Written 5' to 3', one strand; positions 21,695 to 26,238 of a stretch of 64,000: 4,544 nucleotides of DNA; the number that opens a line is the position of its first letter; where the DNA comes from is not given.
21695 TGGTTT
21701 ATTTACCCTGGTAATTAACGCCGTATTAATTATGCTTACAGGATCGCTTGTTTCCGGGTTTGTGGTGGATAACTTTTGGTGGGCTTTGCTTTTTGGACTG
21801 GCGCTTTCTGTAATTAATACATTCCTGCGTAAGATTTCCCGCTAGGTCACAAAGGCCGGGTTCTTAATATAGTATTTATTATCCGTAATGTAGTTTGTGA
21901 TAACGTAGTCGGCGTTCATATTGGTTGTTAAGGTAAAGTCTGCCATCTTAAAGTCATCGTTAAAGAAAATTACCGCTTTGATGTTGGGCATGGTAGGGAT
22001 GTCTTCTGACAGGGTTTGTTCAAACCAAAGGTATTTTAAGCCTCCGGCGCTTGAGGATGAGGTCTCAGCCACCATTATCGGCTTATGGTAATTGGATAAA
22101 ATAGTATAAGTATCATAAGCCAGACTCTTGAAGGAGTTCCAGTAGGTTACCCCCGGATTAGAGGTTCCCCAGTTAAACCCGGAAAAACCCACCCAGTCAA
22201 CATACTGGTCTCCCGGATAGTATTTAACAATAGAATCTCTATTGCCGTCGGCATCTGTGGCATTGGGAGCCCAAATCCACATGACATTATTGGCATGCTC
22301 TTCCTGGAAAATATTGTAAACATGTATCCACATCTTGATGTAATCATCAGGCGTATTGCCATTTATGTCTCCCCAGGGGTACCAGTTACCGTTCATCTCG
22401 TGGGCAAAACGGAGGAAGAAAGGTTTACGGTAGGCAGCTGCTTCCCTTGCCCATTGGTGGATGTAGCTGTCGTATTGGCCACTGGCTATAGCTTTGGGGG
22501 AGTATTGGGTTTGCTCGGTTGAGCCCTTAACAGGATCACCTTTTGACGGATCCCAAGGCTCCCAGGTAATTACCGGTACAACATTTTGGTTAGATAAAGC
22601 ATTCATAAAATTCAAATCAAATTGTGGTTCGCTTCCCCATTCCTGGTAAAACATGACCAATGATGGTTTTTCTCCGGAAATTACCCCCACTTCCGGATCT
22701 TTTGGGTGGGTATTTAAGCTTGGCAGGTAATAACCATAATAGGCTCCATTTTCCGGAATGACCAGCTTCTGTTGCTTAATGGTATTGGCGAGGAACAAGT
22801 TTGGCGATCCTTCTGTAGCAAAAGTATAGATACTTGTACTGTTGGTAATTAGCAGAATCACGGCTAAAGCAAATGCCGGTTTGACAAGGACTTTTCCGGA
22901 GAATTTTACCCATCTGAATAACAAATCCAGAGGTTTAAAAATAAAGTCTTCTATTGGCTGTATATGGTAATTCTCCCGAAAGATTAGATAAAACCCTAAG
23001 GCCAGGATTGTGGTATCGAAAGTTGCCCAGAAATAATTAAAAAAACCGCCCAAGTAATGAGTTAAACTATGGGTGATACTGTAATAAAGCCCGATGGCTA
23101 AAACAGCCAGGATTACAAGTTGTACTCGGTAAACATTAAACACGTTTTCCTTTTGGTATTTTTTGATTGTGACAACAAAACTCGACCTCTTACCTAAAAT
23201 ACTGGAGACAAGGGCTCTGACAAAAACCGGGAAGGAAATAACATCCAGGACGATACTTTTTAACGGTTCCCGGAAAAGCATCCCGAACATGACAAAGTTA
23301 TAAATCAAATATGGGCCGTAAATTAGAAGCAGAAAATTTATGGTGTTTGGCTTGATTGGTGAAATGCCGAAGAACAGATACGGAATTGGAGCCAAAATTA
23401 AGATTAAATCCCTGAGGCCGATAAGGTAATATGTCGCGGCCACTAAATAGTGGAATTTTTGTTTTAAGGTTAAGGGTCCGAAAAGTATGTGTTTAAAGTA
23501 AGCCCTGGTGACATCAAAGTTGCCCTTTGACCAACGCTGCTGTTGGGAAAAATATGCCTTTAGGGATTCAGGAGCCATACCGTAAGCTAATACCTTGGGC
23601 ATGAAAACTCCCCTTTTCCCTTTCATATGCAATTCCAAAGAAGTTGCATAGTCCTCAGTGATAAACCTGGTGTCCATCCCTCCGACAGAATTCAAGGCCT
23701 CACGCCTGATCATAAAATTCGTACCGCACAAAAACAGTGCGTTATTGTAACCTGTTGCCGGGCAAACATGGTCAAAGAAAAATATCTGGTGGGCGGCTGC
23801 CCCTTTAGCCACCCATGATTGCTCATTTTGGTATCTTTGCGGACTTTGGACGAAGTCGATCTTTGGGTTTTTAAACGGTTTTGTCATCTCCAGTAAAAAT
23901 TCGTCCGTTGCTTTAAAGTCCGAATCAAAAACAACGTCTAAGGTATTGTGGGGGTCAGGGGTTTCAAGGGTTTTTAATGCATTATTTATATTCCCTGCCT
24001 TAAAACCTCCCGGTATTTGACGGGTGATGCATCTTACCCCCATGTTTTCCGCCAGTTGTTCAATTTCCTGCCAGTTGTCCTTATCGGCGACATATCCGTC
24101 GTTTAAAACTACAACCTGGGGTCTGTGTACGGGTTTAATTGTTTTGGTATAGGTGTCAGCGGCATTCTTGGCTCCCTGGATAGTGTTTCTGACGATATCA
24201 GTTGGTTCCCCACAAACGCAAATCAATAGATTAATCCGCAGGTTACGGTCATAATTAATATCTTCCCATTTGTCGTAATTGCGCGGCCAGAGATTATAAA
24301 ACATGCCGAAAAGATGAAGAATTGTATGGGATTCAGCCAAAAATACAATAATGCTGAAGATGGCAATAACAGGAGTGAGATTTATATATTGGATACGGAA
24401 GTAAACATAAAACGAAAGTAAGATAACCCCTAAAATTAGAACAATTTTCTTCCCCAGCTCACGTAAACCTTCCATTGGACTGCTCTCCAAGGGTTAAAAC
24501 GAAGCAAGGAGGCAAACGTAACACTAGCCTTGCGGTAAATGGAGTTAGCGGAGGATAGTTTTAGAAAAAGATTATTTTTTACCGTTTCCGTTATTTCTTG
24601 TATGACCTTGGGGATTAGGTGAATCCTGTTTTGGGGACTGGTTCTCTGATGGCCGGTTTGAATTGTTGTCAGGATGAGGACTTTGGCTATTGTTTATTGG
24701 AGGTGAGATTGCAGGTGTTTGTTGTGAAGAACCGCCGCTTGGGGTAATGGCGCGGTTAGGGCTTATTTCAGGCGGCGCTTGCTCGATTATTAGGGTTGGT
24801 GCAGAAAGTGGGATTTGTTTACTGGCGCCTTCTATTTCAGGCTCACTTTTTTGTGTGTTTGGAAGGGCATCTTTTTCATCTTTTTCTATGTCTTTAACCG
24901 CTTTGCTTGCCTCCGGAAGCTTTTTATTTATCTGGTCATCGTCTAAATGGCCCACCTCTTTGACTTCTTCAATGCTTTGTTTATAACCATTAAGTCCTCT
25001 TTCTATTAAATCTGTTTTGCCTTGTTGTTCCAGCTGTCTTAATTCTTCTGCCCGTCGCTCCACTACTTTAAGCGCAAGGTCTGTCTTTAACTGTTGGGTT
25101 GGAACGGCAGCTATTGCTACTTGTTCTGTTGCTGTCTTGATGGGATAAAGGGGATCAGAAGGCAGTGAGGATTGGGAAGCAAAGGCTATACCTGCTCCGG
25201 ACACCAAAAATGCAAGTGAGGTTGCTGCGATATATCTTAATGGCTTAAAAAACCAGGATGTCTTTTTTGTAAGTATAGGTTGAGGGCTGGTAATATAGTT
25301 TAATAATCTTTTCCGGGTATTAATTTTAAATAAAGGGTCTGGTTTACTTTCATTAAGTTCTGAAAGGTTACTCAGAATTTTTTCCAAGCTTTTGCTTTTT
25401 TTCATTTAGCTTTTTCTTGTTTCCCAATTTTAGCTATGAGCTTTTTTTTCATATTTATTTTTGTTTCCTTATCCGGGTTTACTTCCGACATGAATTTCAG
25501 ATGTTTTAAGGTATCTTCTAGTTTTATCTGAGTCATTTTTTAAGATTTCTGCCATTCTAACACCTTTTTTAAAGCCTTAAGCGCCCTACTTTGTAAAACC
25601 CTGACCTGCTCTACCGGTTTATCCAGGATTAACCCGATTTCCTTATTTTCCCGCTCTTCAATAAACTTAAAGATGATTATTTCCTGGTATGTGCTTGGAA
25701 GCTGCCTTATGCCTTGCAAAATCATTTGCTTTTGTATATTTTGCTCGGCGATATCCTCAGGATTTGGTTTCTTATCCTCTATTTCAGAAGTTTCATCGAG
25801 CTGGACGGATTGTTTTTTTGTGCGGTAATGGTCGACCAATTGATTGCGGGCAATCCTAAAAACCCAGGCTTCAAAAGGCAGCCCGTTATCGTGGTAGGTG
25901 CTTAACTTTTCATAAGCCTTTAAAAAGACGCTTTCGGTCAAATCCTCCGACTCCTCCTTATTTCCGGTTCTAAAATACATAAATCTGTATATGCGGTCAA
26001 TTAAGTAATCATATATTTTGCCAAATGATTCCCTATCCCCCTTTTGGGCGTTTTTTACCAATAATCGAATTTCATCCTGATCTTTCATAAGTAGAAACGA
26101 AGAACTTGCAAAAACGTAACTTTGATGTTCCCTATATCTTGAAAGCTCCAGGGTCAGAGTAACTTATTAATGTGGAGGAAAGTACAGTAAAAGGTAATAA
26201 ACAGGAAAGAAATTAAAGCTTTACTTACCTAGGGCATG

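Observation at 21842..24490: Single polypeptide fusing a cellulose-synthase-like GT2 to an extracytoplasmic GH26-like hydrolase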

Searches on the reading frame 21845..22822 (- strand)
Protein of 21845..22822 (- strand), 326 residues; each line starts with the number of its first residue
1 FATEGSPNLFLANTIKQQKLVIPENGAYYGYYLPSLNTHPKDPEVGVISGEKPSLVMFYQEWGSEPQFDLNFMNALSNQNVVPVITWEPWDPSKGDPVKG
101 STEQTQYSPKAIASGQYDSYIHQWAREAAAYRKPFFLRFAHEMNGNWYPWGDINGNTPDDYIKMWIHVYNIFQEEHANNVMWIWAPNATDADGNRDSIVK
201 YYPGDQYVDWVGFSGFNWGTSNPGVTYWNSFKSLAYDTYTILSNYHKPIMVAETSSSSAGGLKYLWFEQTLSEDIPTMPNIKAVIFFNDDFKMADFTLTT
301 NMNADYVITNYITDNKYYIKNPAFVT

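Call 11: search_solved_structures(query=window:21845-22822:-, max_evalue=0.001, show_alignments=2)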
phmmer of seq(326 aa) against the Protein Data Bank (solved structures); distinct sequences matched with E-value up to 0.001: 34.
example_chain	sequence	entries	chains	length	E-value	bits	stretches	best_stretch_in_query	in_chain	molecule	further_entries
2vi0_A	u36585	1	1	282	2.8e-34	122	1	48-299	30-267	Endoglucanase H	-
2v3g_A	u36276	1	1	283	2.9e-34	122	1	48-299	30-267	ENDOGLUCANASE H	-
2bvd_A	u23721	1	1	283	2.9e-34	122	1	48-299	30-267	ENDOGLUCANASE H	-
2bv9_A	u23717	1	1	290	3.4e-34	121.8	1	48-299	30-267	ENDOGLUCANASE H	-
2cip_A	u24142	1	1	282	7.3e-34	120.7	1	48-299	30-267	ENDOGLUCANASE H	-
6zpl_C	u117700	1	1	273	1.9e-33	119.3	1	48-299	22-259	Endoglucanase H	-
2cit_A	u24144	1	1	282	2e-33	119.2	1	48-299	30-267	ENDOGLUCANASE H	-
8xvi_R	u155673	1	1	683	3.3e-32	115.2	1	48-299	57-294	Endoglucanase H,Endothelin-1 receptor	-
8xvj_R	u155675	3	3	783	4e-32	114.9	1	48-299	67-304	Endoglucanase H,Endothelin-1 receptor,Soluble cytochrome b562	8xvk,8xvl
7xp4_R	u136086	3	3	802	4.3e-32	114.8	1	48-299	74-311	Endoglucanase H,Taste receptor type 2 member 46,Endoglucanase H,Taste receptor type 2 memb | Endoglucanase H,Taste receptor type 2 member 46,Bitter taste recept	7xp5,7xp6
7xjr_A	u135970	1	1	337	8.2e-10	41.6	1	109-292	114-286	AlXyn26A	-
6q75_A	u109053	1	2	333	2.3e-09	40.1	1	131-212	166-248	GH26A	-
4yn5_A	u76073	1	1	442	2.4e-09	40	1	86-232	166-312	Mannan endo-1,4-beta-mannosidase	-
2ddx_A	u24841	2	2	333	7.4e-09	38.4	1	110-216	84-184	beta-1,3-xylanase | Beta-1,3-xylanase XYL4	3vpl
7xs3_A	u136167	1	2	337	8.1e-09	38.3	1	109-292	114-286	AlXyn26A E243A-X3X4X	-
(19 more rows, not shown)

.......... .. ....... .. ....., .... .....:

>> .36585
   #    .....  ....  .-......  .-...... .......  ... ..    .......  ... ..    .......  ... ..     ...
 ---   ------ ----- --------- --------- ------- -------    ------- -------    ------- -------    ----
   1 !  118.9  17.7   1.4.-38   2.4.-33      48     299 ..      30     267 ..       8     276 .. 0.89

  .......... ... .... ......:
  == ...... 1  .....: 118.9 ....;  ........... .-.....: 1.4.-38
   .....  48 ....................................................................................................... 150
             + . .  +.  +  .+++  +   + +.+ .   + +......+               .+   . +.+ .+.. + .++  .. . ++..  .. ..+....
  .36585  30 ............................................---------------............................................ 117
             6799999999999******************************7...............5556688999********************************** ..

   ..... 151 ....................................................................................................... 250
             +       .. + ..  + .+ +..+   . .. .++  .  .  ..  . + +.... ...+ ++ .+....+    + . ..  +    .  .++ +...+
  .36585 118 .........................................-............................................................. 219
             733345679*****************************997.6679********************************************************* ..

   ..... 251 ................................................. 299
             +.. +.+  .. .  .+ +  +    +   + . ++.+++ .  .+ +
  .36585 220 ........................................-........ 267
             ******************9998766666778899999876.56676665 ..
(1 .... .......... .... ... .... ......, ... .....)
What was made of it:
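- On Glycoside hydrolase family 26 (clan GH-A): E698 and E809 align with E109 and E222 of CtLic26A (call 11).
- On GH26 lichenase subgroup (CtLic26A-like) as opposed to the beta-mannanase subgroup: E 3e-34 against E 8e-10 or weaker (call 11).
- Closest known: Clostridium thermocellum CtLic26A. Different: The fused domain carries a 15-residue insertion after the WEPW motif (call 11).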

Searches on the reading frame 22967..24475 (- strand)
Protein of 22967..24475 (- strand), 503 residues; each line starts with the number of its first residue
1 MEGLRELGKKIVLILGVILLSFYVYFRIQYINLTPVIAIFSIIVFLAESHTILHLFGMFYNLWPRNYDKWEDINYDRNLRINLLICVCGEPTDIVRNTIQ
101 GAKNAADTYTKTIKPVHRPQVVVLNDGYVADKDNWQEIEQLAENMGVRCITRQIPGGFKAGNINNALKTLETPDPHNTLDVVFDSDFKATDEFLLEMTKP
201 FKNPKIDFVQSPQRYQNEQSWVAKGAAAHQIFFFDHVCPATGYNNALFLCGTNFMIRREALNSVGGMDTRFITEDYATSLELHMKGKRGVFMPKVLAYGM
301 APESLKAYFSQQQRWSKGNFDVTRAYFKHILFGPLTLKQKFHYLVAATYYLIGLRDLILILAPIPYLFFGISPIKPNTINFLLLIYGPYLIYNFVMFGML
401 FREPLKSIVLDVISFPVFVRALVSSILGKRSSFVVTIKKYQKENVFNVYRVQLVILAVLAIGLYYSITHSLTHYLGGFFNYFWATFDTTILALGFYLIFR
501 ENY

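Call 48: search_dna_similar(query=window:22967-24475:-, collection=plasmids, mode=protein, max_rows=40, rows=spread)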
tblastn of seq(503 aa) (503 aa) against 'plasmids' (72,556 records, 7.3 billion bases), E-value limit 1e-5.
Records with a match: 589; places in all: 703; records where one place covers at least 80% of the query: 279.
Best place of each record, by identity: <60% 589.
By first word of the organism name: Escherichia 133; Rhizobium 107; Sinorhizobium 96; Agrobacterium 32; Bradyrhizobium 27; Ensifer 15; Lactiplantibacillus 13; Klebsiella 12; Pantoea 8; Azospirillum 7; and 64 more.
By predicted mobility (MOB-suite, as given by PLSDB): non-mobilizable 299; mobilizable 177; conjugative 113.
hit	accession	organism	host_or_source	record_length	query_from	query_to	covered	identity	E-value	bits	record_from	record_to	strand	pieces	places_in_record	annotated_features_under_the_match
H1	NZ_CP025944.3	Escherichia coli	Homo sapiens,Pure Culture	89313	23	502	95%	28.5%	4e-34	144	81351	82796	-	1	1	bcsA: UDP-forming cellulose synthase catalytic subunit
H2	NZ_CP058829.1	Shigella flexneri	Stanley WWTPs_3 WWTPs effluent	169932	23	477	90%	29.0%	4e-33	141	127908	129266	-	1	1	bcsA: UDP-forming cellulose synthase catalytic subunit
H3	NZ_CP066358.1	Sinorhizobium meliloti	Medicago lupulina L.,nodules of ...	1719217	42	501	91%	28.5%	1e-29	130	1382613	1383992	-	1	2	none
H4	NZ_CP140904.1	Sinorhizobium medicae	Medicago lupulina,whole organism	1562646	42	501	91%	28.3%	5e-29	129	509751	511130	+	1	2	none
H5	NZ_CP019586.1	Sinorhizobium meliloti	Medicago arborea,tissue sample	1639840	42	501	91%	28.3%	3e-29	129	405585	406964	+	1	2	none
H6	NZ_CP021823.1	Sinorhizobium meliloti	Medicago truncatula,Single Cell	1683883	42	501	91%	28.0%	1e-29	130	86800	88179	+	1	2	none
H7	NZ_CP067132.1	Paracoccus seriniphilus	cell culture,washing water of Bugula ...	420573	4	492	97%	25.3%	4e-24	114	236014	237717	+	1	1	glycosyltransferase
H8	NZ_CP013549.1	Rhizobium phaseoli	Phaseolus vulgaris,Whole ...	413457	68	501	86%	28.1%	3e-30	132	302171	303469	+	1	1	glycosyltransferase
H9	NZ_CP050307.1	Rhizobium lusitanum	Oxytropis pumilio,cell culture,root ...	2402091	23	467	88%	27.1%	2e-29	130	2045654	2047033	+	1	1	none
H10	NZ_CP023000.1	Rhizobium sp. 11515TR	Cell culture,agricultural soil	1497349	68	501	86%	27.7%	5e-29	129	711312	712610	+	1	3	record has no annotation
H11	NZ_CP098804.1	Rhizobium anhuiense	Trifolium dubium,Cell culture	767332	81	501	84%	28.5%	1e-28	128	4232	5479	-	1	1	glycosyltransferase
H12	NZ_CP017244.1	Rhizobium etli 8C-3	Phaseolus vulgaris,cell culture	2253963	81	501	84%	28.3%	6e-27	122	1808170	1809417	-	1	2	record has no annotation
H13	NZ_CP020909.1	Rhizobium etli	Phaseolus vulgaris,cell culture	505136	81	501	84%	28.1%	4e-30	132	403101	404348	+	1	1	glycosyltransferase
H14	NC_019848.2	Sinorhizobium meliloti GR4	-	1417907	23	463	88%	26.6%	6e-29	129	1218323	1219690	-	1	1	record has no annotation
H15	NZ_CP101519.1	Ensifer adhaerens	cell cuture,rhizosphere soil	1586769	81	501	84%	27.5%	2e-28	127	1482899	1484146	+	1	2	none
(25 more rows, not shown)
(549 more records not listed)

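Call 49: get_annotated_region(hit=H6, flank=3000)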
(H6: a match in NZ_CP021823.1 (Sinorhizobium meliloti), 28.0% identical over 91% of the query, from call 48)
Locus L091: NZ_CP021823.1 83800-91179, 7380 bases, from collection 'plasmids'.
description: Sinorhizobium meliloti strain KH46 plasmid psymB, complete sequence
organism: Sinorhizobium meliloti (NCBI taxid 382)
taxonomy: Bacteria; Pseudomonadota; Alphaproteobacteria; Hyphomicrobiales; Rhizobiaceae; Sinorhizobium; Sinorhizobium meliloti
host: -; source: Medicago truncatula,Single Cell; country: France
typing (MOB-suite, as given by PLSDB): mobilizable; relaxase MOBQ
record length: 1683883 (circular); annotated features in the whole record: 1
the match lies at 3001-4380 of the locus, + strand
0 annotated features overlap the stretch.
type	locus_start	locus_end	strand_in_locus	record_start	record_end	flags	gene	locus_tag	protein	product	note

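Call 51: search_protein_families(library=pfam, proteins=[L091:1562-2800:+, L091:2767-4776:+], max_evalue=0.001)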
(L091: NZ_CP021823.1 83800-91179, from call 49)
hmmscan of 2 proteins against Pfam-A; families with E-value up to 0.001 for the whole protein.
L091:1562-2800:+ (412 aa): 2 families
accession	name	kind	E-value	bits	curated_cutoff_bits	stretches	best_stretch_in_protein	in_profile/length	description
PF16576.10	HlyD_D23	-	1e-14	54.8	30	1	249-341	92-185/214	Barrel-sandwich domain of CusB or HlyD membrane-fusion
PF13437.12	HlyD_3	-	3.2e-12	47.5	22.2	1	267-344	1-80/106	HlyD family secretion protein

L091:2767-4776:+ (669 aa): 5 families
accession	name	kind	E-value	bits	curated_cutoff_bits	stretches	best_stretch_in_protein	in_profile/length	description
PF00535.33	Glycos_transf_2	-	2.7e-23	83.1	23.3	1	125-293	2-167/168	Glycosyl transferase family 2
PF13641.12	Glyco_tranf_2_3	-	5e-23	82.8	27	1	121-346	1-229/230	Glycosyltransferase like family 2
PF13632.12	Glyco_trans_2_3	-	2.4e-13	50.8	27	1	204-410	2-183/198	Glycosyl transferase family group 2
PF03552.20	Cellulose_synt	-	3.1e-10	39.7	24.7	0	299-429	420-546/722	Cellulose synthase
PF13506.12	Glyco_transf_21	-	5.7e-07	29.6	21.7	1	184-324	14-150/174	Glycosyl transferase family 21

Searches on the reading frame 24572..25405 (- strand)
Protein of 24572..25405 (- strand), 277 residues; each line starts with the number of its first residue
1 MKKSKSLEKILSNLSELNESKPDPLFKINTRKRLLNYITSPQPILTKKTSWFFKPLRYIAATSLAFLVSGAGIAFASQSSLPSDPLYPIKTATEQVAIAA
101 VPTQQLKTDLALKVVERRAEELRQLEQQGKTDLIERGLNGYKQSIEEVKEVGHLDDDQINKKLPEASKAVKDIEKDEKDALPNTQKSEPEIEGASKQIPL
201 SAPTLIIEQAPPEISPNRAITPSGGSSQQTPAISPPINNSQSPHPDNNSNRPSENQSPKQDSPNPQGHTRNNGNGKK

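Call 3: search_protein_families(library=pfam, proteins=[window:24572-25405:-], max_evalue=0.01)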
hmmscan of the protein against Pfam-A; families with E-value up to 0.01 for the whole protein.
window:24572-25405:- (277 aa): 1 family
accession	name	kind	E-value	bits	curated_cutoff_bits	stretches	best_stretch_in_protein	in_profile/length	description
PF18915.5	DUF5667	-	4e-12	46.9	27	1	80-176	2-95/99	Domain of unknown function (DUF5667)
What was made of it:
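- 24572..25405 (-): DUF5667 single-pass membrane protein, a candidate anti-sigma partner of the ECF sigma (inferred from position and topology only). PF18915, E 4e-12 (call 3).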

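Call 60: search_protein_families(library=ncbifam, proteins=[window:24572-25405:-], max_evalue=0.001)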
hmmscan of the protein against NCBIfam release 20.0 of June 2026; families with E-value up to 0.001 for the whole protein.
window:24572-25405:- (277 aa): 0 families

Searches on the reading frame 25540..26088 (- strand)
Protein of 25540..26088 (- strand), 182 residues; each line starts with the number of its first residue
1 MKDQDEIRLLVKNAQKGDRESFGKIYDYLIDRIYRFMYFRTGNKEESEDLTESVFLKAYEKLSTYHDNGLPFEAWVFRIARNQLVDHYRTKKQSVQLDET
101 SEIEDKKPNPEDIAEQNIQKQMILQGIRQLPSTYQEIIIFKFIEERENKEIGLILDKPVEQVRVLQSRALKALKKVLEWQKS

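Call 3: search_protein_families(library=pfam, proteins=[window:25540-26088:-], max_evalue=0.01)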
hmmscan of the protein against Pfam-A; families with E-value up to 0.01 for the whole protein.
window:25540-26088:- (182 aa): 3 families
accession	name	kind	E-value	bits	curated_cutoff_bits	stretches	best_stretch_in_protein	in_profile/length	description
PF04542.20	Sigma70_r2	-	1e-14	54.5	24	1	26-92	2-69/71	Sigma-70 region 2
PF08281.18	Sigma70_r4_2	-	4.2e-08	33.1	25.7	1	121-173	2-54/54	Sigma-70, region 4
PF04545.22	Sigma70_r4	-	2.3e-07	30.6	24.1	1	127-175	2-50/50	Sigma-70, region 4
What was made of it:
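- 25540..26088 (-): ECF-type sigma-70 factor gene, inserted between the two GH26-encoding genes. Pfam Sigma70_r2 and r4 (call 3).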

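Call 60: search_protein_families(library=ncbifam, proteins=[window:25540-26088:-], max_evalue=0.001)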
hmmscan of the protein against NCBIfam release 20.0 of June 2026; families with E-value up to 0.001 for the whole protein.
window:25540-26088:- (182 aa): 82 families (the best 25 are shown)
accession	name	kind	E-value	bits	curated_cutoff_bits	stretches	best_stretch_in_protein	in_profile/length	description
TIGR02952.1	Sig70_famx2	equivalog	2e-42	145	206.45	1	10-177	1-170/170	ECF subfamily RNA polymerase sigma factor, BldN family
NF007223.0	PRK09641.1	equivalog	9.1e-31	107.1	209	1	9-178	7-185/187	RNA polymerase sigma factor SigW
TIGR02948.1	SigW_bacill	equivalog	5.8e-28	98.2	243.1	1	8-177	6-184/187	RNA polymerase sigma factor SigW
TIGR02937.1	sigma70-ECF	superfamily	1.8e-27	96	42.9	1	22-176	3-164/165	sigma-70 family RNA polymerase sigma factor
NF007230.0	PRK09648.1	subfamily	5.3e-25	88.3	209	1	2-180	8-192/195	RNA polymerase sigma factor ShbA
NF058625.1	sigma_PG0214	equivalog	1.9e-24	86.3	130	1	20-178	4-162/170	GFO_1088 family ECF-type sigma factor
NF009195.0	PRK12543.1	subfamily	9.1e-23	80.7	197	1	1-176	1-177/192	RNA polymerase sigma factor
TIGR02950.1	SigM_subfam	subfamily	3e-22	79.2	147.95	1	24-177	4-158/159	RNA polymerase sigma factor, SigM family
NF004113.0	PRK05602.1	equivalog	4.3e-22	78.8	208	1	3-179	28-203/211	RNA polymerase sigma factor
NF009166.1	PRK12513.1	equivalog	3.3e-21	75.9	206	1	5-178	8-187/193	RNA polymerase sigma factor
NF007216.0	PRK09638.1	equivalog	5.1e-21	75.2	194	1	8-178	6-175/180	RNA polymerase sigma factor SigY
TIGR02985.1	Sig70_bacteroi1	subfamily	7.8e-21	75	126.4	1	20-177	1-162/162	RNA polymerase sigma-70 factor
NF009171.0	PRK12518.1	equivalog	3.8e-20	72.5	208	1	8-178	15-185/191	RNA polymerase sigma factor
NF007220.0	PRK09639.1-5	equivalog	1.3e-19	70.7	260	1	20-180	3-167/181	RNA polymerase sigma factor SigX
NF007226.0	PRK09644.1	equivalog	2.2e-19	70.1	199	1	24-181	5-161/166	RNA polymerase sigma factor SigM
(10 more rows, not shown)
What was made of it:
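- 25540..26088 (-): TIGR02937 ECF superfamily, 96 bits against a cutoff of 42.9 (call 60).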
